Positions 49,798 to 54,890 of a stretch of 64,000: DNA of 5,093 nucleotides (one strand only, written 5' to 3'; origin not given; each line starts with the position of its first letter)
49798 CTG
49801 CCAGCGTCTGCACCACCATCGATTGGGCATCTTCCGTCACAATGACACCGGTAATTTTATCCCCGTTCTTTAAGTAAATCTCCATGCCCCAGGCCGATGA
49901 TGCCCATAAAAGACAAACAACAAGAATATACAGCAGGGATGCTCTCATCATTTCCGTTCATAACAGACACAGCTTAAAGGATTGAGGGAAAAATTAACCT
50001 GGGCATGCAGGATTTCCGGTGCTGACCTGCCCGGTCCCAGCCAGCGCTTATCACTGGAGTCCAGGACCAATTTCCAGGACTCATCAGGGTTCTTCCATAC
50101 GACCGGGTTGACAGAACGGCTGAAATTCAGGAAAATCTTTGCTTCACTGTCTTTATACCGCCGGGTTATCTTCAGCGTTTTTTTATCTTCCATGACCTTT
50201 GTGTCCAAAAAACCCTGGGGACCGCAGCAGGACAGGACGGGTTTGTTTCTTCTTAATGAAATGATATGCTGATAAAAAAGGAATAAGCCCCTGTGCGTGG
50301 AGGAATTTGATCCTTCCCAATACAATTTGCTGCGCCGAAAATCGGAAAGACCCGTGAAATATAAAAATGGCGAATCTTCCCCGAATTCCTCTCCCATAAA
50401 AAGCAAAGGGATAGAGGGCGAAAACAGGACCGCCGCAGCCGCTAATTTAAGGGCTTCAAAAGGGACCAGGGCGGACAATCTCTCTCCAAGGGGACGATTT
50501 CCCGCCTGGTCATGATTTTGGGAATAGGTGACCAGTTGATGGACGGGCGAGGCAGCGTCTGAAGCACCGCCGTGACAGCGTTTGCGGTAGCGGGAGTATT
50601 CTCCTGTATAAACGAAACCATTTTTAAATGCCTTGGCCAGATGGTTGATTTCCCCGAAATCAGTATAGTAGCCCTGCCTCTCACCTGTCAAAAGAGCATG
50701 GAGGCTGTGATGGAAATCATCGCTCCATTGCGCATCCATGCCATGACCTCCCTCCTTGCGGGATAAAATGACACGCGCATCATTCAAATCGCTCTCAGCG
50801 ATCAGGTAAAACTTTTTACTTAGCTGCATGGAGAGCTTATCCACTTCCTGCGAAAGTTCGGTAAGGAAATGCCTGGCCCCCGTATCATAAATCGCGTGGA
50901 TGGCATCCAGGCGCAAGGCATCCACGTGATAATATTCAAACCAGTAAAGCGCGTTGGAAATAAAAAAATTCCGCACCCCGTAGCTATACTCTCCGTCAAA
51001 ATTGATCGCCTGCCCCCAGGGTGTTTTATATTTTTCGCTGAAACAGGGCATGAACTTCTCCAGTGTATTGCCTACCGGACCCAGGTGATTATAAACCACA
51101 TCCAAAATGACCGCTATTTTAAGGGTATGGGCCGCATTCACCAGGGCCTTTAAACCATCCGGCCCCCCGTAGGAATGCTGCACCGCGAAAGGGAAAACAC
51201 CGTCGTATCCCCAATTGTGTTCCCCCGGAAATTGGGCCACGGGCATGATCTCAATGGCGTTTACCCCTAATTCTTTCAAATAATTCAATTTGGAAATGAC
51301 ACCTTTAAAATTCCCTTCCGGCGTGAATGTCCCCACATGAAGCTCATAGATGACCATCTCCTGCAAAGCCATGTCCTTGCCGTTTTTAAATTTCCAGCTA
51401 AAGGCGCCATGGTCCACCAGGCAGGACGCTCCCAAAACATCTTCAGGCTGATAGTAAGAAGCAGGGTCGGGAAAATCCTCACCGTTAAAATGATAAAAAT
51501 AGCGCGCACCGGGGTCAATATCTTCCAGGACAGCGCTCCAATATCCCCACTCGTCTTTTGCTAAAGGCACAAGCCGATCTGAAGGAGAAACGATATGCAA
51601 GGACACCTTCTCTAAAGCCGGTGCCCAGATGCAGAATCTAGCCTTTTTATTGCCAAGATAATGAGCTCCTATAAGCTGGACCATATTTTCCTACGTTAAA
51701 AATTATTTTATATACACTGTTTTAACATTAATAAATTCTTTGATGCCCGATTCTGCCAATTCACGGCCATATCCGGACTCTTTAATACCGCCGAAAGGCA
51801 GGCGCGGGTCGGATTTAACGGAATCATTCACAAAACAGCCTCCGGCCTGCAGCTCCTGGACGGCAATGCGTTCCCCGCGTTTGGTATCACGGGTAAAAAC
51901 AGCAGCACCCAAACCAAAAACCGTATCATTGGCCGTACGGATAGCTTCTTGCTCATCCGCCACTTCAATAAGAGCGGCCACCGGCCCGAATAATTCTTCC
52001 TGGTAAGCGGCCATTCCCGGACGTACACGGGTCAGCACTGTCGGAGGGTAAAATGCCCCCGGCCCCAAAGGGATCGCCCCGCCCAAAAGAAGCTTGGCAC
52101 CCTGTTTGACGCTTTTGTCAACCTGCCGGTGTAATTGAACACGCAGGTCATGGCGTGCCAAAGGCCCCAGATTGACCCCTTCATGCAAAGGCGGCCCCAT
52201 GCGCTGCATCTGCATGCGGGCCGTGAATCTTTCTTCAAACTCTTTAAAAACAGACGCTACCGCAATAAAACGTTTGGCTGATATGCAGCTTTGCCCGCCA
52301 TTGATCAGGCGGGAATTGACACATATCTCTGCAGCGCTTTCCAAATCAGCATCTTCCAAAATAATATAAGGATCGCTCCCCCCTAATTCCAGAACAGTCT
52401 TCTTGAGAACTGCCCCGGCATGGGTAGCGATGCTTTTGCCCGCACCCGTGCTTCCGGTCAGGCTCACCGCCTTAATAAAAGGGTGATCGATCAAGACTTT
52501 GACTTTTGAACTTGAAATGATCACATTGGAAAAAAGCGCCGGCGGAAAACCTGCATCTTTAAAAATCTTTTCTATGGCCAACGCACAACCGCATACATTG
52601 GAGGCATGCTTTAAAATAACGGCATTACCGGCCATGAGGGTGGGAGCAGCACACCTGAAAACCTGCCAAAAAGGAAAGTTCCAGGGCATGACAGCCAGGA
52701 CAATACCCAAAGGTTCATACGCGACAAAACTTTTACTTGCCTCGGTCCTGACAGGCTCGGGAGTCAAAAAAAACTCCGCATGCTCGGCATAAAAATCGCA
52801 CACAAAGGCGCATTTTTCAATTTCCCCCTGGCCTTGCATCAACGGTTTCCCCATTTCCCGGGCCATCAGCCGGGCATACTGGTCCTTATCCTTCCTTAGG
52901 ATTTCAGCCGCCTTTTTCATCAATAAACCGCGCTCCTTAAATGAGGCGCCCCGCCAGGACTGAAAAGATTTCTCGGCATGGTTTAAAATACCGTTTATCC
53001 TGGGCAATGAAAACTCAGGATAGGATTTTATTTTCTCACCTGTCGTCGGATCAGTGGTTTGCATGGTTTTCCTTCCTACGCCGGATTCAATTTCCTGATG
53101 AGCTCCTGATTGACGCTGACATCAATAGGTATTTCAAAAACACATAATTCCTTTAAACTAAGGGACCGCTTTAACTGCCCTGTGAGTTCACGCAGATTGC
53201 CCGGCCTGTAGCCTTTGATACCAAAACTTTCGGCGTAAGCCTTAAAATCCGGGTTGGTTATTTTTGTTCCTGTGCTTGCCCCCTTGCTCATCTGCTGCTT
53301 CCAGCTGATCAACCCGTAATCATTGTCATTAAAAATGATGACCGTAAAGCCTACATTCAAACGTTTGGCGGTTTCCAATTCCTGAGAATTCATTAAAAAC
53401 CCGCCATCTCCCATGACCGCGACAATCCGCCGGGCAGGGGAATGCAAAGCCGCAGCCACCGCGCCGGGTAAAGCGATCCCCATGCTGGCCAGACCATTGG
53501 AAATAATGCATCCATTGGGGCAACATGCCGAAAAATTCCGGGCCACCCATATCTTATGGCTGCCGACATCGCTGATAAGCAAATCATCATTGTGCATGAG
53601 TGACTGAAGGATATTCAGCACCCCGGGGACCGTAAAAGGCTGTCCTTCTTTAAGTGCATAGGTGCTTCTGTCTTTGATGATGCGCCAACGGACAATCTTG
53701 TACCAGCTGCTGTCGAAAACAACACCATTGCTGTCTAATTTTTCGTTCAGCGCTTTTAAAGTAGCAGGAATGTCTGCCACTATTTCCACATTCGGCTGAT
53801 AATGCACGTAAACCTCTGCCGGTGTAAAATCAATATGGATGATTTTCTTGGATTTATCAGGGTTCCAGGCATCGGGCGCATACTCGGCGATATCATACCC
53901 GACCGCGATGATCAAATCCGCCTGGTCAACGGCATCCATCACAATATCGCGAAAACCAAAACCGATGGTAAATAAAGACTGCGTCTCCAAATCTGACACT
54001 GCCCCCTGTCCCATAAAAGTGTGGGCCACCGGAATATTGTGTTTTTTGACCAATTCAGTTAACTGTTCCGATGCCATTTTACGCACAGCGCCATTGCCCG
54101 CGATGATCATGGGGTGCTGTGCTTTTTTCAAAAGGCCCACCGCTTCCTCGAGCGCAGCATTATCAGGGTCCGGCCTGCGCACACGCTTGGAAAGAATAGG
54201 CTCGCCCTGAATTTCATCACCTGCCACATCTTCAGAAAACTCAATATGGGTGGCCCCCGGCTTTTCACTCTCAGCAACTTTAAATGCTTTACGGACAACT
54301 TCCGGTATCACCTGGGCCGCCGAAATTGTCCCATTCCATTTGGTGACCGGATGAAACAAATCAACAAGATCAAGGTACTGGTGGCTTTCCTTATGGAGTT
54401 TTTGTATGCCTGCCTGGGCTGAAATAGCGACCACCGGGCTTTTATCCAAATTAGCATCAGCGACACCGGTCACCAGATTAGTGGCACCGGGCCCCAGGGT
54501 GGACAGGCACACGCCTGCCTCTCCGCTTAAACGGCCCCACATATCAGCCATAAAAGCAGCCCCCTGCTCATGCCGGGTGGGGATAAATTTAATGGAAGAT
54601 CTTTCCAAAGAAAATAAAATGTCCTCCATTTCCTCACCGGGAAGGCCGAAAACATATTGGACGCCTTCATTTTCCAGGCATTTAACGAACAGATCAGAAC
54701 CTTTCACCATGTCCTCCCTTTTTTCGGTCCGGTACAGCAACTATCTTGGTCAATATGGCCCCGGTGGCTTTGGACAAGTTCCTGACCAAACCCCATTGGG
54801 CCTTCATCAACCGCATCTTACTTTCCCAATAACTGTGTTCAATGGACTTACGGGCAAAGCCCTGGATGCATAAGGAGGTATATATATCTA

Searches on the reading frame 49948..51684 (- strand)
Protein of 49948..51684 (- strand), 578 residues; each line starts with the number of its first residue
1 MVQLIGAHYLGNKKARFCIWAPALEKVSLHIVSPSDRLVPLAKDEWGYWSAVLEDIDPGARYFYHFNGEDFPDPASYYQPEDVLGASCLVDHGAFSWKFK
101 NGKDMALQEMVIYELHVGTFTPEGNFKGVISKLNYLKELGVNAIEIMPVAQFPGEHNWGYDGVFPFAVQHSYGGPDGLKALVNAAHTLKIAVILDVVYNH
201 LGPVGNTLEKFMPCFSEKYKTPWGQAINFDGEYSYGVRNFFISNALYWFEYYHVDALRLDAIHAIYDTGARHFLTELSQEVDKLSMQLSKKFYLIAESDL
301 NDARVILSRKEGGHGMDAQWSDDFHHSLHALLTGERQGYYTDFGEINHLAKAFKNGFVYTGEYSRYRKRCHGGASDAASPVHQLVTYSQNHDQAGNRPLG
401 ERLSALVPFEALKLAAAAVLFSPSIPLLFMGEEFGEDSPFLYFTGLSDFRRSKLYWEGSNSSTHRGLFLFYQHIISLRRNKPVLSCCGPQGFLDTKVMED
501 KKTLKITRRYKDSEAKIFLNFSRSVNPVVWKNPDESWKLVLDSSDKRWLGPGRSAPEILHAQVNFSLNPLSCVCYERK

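Call 54: search_protein_families(library=pfam, proteins=[window:49948-51684:-], max_evalue=0.0001)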
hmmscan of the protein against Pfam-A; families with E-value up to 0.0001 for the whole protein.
window:49948-51684:- (578 aa): 2 families
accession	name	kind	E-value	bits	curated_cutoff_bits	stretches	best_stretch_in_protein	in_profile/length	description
PF00128.31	Alpha-amylase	-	7.2e-23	82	22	1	99-203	7-94/446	Alpha amylase, catalytic domain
PF02922.24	CBM_48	-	1.8e-08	35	22.4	1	6-70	3-72/83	Carbohydrate-binding module 48 (Isoamylase N-terminal domain)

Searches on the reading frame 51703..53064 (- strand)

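Call 54: search_protein_families(library=pfam, proteins=[window:51703-53064:-], max_evalue=0.0001)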
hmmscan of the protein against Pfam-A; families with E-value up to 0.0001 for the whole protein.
window:51703-53064:- (453 aa): 1 family
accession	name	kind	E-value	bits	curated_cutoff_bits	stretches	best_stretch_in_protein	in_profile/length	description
PF00171.27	Aldedh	-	3.5e-133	445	23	1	2-450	10-461/461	Aldehyde dehydrogenase family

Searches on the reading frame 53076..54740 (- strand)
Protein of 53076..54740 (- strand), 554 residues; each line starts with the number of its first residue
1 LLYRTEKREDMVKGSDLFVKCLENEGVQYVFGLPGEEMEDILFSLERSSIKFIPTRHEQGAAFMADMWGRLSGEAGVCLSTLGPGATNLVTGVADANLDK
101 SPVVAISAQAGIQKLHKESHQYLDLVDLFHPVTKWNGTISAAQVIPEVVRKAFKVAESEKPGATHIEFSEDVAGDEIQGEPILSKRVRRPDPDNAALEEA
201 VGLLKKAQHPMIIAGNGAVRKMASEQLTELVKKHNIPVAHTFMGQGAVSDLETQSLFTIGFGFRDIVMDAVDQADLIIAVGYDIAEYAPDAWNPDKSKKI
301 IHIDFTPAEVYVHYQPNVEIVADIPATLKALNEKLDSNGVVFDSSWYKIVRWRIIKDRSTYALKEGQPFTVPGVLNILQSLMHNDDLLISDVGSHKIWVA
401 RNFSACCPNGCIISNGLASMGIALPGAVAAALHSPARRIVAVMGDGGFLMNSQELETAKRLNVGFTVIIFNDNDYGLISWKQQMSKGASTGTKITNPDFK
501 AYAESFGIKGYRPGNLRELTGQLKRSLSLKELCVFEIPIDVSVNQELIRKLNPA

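Call 54: search_protein_families(library=pfam, proteins=[window:53076-54740:-], max_evalue=0.0001)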
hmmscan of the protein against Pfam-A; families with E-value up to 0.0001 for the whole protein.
window:53076-54740:- (554 aa): 3 families
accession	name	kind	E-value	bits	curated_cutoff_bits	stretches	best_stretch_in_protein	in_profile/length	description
PF02775.26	TPP_enzyme_C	-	5.9e-37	127.2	21.9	1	391-536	1-150/151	Thiamine pyrophosphate enzyme, C-terminal TPP binding domain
PF02776.23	TPP_enzyme_N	-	4.3e-36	123.7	26.8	1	13-126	2-117/119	Thiamine pyrophosphate enzyme, N-terminal TPP binding domain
PF00205.28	TPP_enzyme_M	-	2.5e-33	115.1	30.4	1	197-331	1-137/137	Thiamine pyrophosphate enzyme, central domain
